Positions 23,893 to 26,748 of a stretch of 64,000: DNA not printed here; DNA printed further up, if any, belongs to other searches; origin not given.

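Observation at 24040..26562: Terminal KS fused to a gutted, non-catalytic AT-like domain with no downstream ACP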

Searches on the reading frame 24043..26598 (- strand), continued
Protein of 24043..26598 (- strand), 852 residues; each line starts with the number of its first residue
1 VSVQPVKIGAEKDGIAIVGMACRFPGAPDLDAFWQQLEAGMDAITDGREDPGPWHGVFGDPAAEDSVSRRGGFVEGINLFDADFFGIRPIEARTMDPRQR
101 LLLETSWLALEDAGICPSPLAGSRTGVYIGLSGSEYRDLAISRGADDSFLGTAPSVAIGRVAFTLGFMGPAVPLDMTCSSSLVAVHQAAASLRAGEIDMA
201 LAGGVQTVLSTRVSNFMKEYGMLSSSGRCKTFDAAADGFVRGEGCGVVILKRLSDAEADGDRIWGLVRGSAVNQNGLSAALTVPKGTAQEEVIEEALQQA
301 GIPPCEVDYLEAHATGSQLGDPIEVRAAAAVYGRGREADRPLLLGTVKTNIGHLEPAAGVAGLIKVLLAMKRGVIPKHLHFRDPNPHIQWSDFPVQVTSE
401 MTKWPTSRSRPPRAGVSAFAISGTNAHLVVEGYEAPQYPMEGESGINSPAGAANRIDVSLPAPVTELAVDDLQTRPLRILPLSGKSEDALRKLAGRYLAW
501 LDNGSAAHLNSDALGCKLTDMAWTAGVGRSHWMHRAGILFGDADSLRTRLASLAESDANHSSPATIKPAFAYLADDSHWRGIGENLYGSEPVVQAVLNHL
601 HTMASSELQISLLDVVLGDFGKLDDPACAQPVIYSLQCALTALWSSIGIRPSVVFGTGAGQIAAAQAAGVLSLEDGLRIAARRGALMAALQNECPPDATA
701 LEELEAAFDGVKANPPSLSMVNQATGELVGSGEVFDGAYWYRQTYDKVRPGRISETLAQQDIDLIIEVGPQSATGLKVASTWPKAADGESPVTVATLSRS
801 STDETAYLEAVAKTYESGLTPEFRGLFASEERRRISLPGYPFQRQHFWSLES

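Call 43: predict_structure(alignment_id=A1)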
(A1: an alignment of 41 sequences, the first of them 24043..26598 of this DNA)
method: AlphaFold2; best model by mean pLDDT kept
length: 852 residues; sequences in the alignment: 41
mean_pLDDT: 85.9   pTM: 0.89
mean pLDDT of the five models: 85.9, 83.6, 81.2, 80.2, 79.9
residues with pLDDT >= 90: 461; 70-90: 296; 50-70: 66; < 50: 29
segments of 3 or more residues with pLDDT < 50: 1-11, 277-280, 437-447, 850-852
pLDDT, mean of each block of 10 residues (from residue 1): 29 87 95 94 91 84 90 91 92 89 96 92 97 82 74 89 96 93 98 97 92 87 88 90 96 93 94 68 72 96 96 82 89 90 94 92 97 93 90 91 89 92 90 63 41 86 76 86 93 94 65 87 94 93 94 84 77 76 84 93 83 82 84 93 94 92 93 92 85 63 70 89 89 78 80 92 89 78 75 80 75 92 93 90 80 43
secondary structure, 60 per line:
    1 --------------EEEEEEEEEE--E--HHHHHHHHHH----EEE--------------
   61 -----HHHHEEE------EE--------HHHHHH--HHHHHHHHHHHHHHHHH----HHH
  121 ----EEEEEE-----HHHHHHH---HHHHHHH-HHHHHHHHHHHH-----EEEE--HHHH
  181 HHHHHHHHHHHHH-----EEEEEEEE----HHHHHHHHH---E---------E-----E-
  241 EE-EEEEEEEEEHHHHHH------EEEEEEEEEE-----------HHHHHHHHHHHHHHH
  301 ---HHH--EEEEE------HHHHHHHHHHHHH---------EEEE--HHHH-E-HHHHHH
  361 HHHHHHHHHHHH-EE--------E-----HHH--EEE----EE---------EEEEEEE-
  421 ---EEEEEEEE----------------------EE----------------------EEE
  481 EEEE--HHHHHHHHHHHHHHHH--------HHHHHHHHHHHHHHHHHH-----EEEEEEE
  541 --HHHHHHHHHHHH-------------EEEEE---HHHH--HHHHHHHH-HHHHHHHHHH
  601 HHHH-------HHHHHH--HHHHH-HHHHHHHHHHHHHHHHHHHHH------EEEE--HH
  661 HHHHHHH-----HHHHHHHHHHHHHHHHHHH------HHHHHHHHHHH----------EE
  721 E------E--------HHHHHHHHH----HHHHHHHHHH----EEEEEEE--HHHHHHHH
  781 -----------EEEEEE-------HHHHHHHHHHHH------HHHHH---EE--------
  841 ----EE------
elements in order (helices of 4 or more, strands of 3 or more residues): E15-24 H30-39 E44-46 H66-69 E70-72 H89-94 H97-113 E125-130 H136-142 H146-152 H154-165 E171-174 H177-193 E199-206 H211-219 E244-252 H253-258 E265-274 H286-300 E309-313 H320-332 E342-345 H348-351 H355-372 E395-397 E413-419 E424-431 E478-484 H487-502 H511-528 E534-540 H543-554 E568-572 H576-579 H582-589 H591-604 H612-617 H620-624 H626-646 E653-656 H659-667 H673-691 H698-708 E719-721 H737-745 H750-759 E764-770 H773-780 E792-797 H805-816 H823-827
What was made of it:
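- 24499..24528 (-): Deletion scar, about aa 3290-3299. Here about 80 aa of AT1 (small ferredoxin-like subdomain plus the HAFH His) have about 8 aa as counterpart. The model shows one short helix plus a loop here (call 43).
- The fold prediction is confident (call 43).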

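Call 46: fold_search(model_id=the predicted structure, library=pdb)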
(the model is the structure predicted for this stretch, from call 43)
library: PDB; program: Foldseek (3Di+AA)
matches with E <= 10: 1290; with E <= 0.001: 1171
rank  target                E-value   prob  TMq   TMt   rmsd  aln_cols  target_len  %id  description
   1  4mz0_A                7.8e-76  1.00  0.84  0.80   4.1       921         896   35  Structure of a ketosynthase-acyltransferase di-domain from module CurL of the curacin A polyketide synthase (released 2014-01-29)
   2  7s6d_A                5.1e-73  1.00  0.82  0.78   5.2       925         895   33  CryoEM structure of modular PKS holo-Lsd14 bound to antibody fragment 1B2, composite structure (released 2021-11-03)
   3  7s6b_A                4.6e-72  1.00  0.83  0.79   5.1       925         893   34  Crystal structure of modular polyketide synthase apo-Lsd14 from the Lasalocid biosynthesis pathway, trapped in the tra (released 2021-11-03)
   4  7s6d_B                5.2e-72  1.00  0.82  0.78   5.7       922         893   33  CryoEM structure of modular PKS holo-Lsd14 bound to antibody fragment 1B2, composite structure (released 2021-11-03)
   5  7s6c_A                7.6e-72  1.00  0.82  0.78   4.9       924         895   33  CryoEM structure of modular PKS holo-Lsd14 stalled at the condensation step and bound to antibody fragment 1B2, compos (released 2021-11-03)
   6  8ee1_D                1.1e-71  1.00  0.82  0.82   4.9       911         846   33  KS-AT didomain from module 2 of the 6-deoxyerythronolide B synthase in complex with antibody fragment AA5 (released 2023-05-31)
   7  2hg4_E                2.3e-71  1.00  0.76  0.74   6.8       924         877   34  Structure of the ketosynthase-acyltransferase didomain of module 5 from DEBS. (released 2006-07-11)
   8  7s6b_B                2.4e-71  1.00  0.80  0.78   5.7       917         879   33  Crystal structure of modular polyketide synthase apo-Lsd14 from the Lasalocid biosynthesis pathway, trapped in the tra (released 2021-11-03)
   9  8in9_A                2.7e-71  1.00  0.76  0.79   5.2       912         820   32  The structure of the GfsA KSQ-AT didomain in complex with the GfsA ACP domain (released 2023-05-31)
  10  8ee0_A                8.6e-71  1.00  0.80  0.78   5.1       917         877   32  KS-AT didomain from module 2 of the 6-deoxyerythronolide B synthase in complex with antibody fragment 1B2 (released 2023-05-31)
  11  7vee                  2.6e-70  1.00  0.78  0.80   4.6       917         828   32  The ligand-free structure of GfsA KSQ-AT didomain (released 2022-01-12)
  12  8tko_A                4.7e-70  1.00  0.77  0.74   6.9       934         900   32  KS-AT core of 6-deoxyerythronolide B synthase (DEBS) Module 3 crosslinked with its translocation ACP partner of Module (released 2024-07-31)
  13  9iyw                  6.9e-70  1.00  0.81  0.83   4.1       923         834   33  Crystal structure of chimeric KSQ-AT didomain (released 2025-08-06)
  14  2hg4_D                7.7e-70  1.00  0.79  0.76   5.7       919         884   34  Structure of the ketosynthase-acyltransferase didomain of module 5 from DEBS. (released 2006-07-11)
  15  6c9u_A                1.4e-69  1.00  0.80  0.76   5.4       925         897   32  Crystal structure of [KS3][AT3] didomain from module 3 of 6-deoxyerthronolide B synthase in complex with antibody frag (released 2018-05-23)
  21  4mz0_B                5.9e-69  1.00  0.78  0.80   7.0       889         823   35  Structure of a ketosynthase-acyltransferase di-domain from module CurL of the curacin A polyketide synthase (released 2014-01-29)
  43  7wvz_B                6.8e-65  1.00  0.83  0.42   5.3       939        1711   28  CalA3_modular PKS_KS-AT-DH-KR (released 2023-02-22)
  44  7wvz_A                1.6e-64  1.00  0.83  0.42   5.3       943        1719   28  CalA3_modular PKS_KS-AT-DH-KR (released 2023-02-22)
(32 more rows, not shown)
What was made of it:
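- Closest known: CalA3 of the calcimycin PKS. Same: It is a structural match, with TMq 0.83 (call 46).
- Its best PDB matches are KS-AT didomains, led by CurL 4mz0 with TMq 0.84 (calls 43, 46). The CalA3 structure 7wvz is among the structural matches, with TMq 0.83 (call 46).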
